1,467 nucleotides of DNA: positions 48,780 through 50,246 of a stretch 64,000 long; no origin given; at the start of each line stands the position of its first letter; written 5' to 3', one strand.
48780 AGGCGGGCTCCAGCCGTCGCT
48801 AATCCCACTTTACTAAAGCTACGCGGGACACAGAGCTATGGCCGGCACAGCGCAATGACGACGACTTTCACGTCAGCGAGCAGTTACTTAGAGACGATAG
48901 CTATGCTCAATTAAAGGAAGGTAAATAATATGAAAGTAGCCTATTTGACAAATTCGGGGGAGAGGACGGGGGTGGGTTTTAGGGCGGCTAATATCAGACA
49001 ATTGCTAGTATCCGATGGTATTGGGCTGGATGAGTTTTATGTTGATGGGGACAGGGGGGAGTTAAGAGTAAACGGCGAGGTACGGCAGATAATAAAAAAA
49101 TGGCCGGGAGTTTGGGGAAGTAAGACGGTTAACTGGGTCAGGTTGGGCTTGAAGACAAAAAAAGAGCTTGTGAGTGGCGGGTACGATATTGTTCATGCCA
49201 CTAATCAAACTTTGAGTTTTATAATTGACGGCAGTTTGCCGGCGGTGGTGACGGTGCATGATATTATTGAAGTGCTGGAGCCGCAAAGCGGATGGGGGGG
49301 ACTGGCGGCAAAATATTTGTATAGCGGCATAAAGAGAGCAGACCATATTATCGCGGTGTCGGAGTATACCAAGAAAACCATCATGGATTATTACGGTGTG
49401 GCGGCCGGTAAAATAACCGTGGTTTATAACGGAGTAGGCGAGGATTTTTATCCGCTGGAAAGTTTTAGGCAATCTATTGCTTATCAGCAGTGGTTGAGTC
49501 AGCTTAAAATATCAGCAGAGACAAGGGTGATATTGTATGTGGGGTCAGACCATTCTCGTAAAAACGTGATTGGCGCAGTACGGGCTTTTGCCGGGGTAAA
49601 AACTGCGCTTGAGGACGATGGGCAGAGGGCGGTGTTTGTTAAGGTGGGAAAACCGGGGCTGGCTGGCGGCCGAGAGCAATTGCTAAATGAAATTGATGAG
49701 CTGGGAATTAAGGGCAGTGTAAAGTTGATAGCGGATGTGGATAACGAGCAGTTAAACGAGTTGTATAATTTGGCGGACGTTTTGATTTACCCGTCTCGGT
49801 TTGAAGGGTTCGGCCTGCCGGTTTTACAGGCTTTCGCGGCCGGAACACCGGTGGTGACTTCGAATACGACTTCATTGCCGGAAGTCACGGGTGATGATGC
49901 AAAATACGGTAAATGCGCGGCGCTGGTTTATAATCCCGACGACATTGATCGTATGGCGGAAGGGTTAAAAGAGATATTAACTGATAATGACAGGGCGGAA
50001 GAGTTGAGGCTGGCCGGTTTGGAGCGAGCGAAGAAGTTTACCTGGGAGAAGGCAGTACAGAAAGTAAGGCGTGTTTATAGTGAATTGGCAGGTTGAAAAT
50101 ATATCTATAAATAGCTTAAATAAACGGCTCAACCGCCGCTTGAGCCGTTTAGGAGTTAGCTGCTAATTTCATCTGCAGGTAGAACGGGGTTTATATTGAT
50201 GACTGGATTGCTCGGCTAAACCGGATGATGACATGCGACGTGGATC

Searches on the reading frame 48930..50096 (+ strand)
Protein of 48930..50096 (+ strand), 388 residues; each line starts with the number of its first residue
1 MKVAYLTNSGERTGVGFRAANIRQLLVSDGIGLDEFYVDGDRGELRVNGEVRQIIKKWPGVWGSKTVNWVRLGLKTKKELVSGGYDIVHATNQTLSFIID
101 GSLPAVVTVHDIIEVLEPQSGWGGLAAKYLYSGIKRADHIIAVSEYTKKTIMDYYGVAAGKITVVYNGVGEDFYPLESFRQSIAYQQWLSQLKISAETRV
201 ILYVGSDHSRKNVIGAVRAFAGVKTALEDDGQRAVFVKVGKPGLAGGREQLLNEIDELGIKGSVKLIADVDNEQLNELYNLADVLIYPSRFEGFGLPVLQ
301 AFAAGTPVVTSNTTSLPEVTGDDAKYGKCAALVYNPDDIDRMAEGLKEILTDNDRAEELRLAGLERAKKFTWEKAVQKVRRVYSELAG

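Call 58: search_protein_families(library=pfam, proteins=[window:48930-50096:+], max_evalue=0.001)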
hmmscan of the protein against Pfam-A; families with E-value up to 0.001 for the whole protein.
window:48930-50096:+ (388 aa): 6 families
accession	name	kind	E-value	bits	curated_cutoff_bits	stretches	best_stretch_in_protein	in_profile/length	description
PF00534.26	Glycos_transf_1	-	9.6e-30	103.8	26.4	1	190-360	7-166/172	Glycosyl transferases group 1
PF13692.12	Glyco_trans_1_4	-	7.9e-23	81.7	27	1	199-352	2-142/142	Glycosyl transferases group 1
PF13439.12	Glyco_transf_4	-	2.7e-19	70.3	28.5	1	14-169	3-166/170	Glycosyltransferase Family 4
PF20706.3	GT4-conflict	-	1.3e-13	51.2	26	1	204-378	203-384/385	Family 4 Glycosyltransferase in conflict systems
PF13579.12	Glyco_trans_4_4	-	3.4e-08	34.4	29.7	1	78-168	64-158/158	Glycosyl transferase 4-like domain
PF13524.12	Glyco_trans_1_2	-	3.8e-07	30.6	25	1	264-378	29-141/144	Glycosyl transferase-like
